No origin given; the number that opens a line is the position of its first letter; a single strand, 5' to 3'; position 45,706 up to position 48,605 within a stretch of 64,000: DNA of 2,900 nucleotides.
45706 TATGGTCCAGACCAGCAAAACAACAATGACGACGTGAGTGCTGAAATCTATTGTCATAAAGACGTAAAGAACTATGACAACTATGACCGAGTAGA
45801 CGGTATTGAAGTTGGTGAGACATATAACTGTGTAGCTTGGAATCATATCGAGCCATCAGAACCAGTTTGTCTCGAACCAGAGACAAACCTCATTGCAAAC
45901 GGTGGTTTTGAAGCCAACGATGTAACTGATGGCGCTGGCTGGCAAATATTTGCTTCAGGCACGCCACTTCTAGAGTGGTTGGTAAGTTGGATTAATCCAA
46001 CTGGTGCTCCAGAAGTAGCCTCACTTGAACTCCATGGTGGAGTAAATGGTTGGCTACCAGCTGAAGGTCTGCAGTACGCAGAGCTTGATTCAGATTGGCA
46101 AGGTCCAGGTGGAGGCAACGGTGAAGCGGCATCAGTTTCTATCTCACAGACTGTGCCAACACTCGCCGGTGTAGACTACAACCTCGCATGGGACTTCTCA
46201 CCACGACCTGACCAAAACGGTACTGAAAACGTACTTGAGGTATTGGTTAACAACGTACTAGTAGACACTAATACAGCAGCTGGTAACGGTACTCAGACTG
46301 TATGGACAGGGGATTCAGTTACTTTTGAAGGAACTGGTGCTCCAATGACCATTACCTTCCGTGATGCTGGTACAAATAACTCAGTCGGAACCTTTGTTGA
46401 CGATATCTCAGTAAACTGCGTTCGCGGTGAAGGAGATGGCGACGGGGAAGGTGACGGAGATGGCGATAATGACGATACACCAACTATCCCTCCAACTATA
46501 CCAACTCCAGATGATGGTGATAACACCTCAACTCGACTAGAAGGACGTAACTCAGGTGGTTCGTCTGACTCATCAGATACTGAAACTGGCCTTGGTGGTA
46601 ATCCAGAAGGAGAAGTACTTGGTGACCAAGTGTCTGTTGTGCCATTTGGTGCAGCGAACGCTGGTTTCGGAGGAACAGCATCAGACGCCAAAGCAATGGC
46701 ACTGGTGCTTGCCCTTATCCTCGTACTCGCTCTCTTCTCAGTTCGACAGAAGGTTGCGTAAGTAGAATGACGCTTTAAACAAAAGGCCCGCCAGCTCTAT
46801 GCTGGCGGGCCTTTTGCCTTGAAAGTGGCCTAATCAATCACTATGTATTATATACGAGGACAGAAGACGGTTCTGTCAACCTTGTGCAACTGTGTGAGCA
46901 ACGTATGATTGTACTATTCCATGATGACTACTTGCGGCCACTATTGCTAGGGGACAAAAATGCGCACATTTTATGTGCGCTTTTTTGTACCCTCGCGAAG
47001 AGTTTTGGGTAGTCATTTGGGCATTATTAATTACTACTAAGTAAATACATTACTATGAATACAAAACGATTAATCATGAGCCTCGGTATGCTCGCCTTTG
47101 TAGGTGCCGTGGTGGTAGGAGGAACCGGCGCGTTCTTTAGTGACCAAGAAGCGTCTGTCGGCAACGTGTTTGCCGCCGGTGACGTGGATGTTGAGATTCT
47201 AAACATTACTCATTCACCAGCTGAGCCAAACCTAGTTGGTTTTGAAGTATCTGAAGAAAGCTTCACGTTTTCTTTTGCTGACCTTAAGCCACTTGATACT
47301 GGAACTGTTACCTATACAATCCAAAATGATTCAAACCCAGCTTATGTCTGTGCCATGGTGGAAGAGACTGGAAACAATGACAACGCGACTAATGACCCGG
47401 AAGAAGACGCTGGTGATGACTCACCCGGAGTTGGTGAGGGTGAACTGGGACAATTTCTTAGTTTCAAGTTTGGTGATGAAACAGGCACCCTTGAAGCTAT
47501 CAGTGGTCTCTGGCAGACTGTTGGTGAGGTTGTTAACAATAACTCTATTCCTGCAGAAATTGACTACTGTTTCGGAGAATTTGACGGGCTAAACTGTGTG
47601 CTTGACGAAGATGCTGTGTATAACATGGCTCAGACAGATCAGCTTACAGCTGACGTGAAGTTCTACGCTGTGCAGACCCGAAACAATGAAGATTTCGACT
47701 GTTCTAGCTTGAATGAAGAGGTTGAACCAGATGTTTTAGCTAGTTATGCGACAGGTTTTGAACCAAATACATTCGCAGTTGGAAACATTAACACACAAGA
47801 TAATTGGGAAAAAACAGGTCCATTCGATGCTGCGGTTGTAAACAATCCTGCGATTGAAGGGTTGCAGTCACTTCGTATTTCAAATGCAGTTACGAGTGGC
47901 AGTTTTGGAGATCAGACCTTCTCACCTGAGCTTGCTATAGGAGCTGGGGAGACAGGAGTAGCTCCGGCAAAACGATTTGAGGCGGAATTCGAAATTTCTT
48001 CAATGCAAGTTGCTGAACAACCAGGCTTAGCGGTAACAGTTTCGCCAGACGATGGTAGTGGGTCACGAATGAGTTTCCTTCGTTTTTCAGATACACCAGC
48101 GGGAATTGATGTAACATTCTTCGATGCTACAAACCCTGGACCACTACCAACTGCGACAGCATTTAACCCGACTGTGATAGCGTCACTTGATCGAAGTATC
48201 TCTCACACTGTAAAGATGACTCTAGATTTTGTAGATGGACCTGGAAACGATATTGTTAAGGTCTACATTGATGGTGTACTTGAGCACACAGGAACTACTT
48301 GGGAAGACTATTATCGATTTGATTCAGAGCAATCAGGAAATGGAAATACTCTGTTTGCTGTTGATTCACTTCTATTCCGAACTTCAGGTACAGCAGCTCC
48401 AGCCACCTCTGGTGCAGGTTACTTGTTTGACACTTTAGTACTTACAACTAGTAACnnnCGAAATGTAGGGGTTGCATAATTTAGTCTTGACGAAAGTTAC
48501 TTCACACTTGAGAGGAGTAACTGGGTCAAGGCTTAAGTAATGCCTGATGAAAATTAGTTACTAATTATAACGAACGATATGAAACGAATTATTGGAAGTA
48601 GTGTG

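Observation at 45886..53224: Three paralogous DUF642-like ('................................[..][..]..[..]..') carbohydrate-binding-like domains spread over three surface proteins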

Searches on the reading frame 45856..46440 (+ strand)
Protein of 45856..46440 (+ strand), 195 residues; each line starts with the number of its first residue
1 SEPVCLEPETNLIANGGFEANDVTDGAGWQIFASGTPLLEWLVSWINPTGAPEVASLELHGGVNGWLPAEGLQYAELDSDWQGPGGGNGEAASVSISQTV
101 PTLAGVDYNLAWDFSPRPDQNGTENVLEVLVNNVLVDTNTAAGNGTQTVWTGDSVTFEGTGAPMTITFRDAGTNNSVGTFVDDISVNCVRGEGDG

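Call 30: search_solved_structures(query=A1, max_evalue=1, show_alignments=2)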
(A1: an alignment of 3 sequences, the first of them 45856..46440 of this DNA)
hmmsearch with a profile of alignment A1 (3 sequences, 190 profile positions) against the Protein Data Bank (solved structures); distinct sequences matched with E-value up to 1: 0.

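Call 60: search_protein_families(library=pfam, proteins=[window:45856-46440:+], max_evalue=10)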
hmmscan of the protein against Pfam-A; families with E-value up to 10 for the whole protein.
window:45856-46440:+ (195 aa): 2 families
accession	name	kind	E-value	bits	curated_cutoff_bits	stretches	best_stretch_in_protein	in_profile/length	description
PF04862.18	DUF642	-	0.00036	20.8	27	1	94-186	66-156/157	Protein of unknown function (DUF642)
PF17996.7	CE2_N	-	0.11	13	27.9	1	140-185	7-52/108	Carbohydrate esterase 2 N-terminal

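Call 64: search_protein_representatives(alignment_id=A1)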
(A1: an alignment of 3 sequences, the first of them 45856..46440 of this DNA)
Query: 3 sequences, 190 profile positions. Proteins with E-value up to 0.001 (for the whole library): 5127; up to 1e-10: 2201; up to 1e-30: 626. The best 150 are listed.
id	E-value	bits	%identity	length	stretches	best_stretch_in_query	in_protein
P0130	1.1e-122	423.2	-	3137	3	4-186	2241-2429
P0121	2.6e-93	327.3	-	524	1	1-189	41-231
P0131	8.4e-88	309.3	-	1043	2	7-185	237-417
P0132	1.8e-87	308.3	-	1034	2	6-188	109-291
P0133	2.5e-83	294.7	-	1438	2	7-186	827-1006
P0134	2.6e-82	291.4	-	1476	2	6-189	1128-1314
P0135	1.9e-78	278.9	-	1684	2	5-186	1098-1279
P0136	2.7e-78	278.3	-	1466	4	8-184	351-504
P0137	1.9e-77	275.6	-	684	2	5-186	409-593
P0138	2.2e-77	275.4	-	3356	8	5-187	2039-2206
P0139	3.3e-77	274.8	-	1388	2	4-186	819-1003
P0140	1.1e-76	273.1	-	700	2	3-186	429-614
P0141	2.4e-75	268.7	-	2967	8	6-185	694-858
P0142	4.6e-74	264.5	-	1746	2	5-186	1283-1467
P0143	4.2e-73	261.4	-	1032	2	5-185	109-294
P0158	4.3e-58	212.5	-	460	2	3-188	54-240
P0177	3.6e-54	199.7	-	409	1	7-190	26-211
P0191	2.3e-52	193.8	-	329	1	8-190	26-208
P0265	1.6e-47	178.0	-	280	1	6-189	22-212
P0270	2.4e-47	177.4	-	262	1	4-184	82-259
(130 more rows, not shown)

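Call 66: list_cluster_members(proteins=[P0130, P0131, P0132, P0133, P0137, P0158, P0177, P0191, P0265, P0270])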
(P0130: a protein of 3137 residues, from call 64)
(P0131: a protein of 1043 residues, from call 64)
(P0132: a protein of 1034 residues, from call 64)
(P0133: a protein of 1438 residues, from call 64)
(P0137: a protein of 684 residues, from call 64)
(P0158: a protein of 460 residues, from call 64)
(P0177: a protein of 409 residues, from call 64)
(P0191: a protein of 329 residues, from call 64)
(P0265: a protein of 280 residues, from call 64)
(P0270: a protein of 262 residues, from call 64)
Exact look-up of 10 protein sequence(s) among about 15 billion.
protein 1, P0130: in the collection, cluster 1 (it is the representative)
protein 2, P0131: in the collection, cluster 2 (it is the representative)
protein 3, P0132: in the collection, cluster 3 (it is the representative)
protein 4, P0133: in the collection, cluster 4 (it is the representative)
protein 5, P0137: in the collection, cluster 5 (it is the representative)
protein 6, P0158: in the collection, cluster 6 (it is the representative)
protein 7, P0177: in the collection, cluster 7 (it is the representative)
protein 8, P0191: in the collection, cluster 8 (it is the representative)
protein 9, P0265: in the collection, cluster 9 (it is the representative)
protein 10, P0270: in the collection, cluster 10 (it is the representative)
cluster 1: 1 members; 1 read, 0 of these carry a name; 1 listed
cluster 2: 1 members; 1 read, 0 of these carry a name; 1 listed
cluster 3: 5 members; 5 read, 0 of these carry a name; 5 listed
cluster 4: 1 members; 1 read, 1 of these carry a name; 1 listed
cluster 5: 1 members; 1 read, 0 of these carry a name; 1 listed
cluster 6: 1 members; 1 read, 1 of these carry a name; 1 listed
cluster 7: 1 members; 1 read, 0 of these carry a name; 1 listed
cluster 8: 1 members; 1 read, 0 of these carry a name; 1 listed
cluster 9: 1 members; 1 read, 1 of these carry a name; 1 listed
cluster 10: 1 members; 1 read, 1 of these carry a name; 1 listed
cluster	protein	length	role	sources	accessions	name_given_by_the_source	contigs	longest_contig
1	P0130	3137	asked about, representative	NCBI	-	-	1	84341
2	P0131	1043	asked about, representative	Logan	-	-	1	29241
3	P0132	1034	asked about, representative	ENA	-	-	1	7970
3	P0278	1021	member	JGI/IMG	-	-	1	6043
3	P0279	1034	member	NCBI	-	-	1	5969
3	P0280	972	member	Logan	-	-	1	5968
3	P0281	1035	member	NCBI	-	-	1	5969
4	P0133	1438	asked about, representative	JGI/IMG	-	hypothetical protein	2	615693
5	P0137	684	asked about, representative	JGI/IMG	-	-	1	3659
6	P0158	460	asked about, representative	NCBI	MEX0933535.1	MAG: DUF642 domain-containing protein, partial [Candidatus Paceibacterota bacterium]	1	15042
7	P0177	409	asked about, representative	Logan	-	-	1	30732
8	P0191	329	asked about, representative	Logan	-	-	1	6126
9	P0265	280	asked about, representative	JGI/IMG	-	hypothetical protein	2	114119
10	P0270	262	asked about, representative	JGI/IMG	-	hypothetical protein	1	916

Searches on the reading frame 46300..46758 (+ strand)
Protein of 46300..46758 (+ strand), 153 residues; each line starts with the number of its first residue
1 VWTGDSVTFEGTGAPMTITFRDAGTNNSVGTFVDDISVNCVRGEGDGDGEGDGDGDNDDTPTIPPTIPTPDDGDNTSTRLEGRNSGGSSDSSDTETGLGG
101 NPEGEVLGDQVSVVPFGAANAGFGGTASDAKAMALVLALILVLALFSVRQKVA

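Call 78: search_protein_families(library=ncbifam, proteins=[window:46300-46758:+], max_evalue=10)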
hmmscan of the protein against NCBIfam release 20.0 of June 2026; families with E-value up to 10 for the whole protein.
window:46300-46758:+ (153 aa): 2 families
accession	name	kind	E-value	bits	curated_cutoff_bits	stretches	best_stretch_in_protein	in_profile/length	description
NF058571.1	GVDTG_CTERM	domain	0.00052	20.3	29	1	114-145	1-33/44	GVDTG sorting domain-containing protein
TIGR04362.1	choice_anch_C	subfamily_domain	0.02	15.1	120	1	2-38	121-157/157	choice-of-anchor C family protein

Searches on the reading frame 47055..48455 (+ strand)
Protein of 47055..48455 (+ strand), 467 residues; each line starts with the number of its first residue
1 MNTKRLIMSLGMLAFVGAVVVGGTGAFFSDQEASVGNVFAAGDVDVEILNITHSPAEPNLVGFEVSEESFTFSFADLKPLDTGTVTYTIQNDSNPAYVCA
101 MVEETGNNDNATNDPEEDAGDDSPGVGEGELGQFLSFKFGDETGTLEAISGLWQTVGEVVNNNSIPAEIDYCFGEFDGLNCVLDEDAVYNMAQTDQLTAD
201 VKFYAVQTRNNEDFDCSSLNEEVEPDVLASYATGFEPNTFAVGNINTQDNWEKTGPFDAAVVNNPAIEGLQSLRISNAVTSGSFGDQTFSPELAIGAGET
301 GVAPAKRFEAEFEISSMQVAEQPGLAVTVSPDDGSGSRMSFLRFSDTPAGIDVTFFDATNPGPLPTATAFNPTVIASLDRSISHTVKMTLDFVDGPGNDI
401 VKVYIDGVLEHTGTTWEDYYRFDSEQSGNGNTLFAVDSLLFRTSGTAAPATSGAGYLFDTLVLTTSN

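Call 7: search_protein_families(library=pfam, proteins=[window:47055-48455:+], max_evalue=0.1)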
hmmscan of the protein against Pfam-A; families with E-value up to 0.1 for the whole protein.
window:47055-48455:+ (467 aa): 1 family
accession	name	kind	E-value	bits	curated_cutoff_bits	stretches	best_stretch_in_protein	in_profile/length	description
PF12389.13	Peptidase_M73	-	0.0079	16.5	22.5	1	14-49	14-48/196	Camelysin metallo-endopeptidase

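Call 8: search_protein_families(library=ncbifam, proteins=[window:47055-48455:+], max_evalue=0.1)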
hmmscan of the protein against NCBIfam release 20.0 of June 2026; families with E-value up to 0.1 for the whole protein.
window:47055-48455:+ (467 aa): 1 family
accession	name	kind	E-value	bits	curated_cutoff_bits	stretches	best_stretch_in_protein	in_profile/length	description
TIGR04088.1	cognate_SipW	domain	0.00039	20.5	19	1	13-44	4-34/34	SipW-dependent-type signal peptide-containing protein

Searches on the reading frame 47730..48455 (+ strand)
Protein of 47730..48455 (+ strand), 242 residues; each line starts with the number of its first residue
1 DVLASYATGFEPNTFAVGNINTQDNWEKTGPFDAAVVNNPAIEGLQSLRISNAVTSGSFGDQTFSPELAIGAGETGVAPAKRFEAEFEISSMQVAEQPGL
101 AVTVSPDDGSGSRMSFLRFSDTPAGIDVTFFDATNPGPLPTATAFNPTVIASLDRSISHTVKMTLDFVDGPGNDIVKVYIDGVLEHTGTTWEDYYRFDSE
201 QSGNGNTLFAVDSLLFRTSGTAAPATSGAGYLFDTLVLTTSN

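Call 60: search_protein_families(library=pfam, proteins=[window:47730-48455:+], max_evalue=10)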
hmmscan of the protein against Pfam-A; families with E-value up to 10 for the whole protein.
window:47730-48455:+ (242 aa): 1 family
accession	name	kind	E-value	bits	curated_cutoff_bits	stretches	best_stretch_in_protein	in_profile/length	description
PF21474.3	DNApolII_N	-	0.13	12.5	25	1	120-139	9-28/36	DNA polymerase II, N-terminal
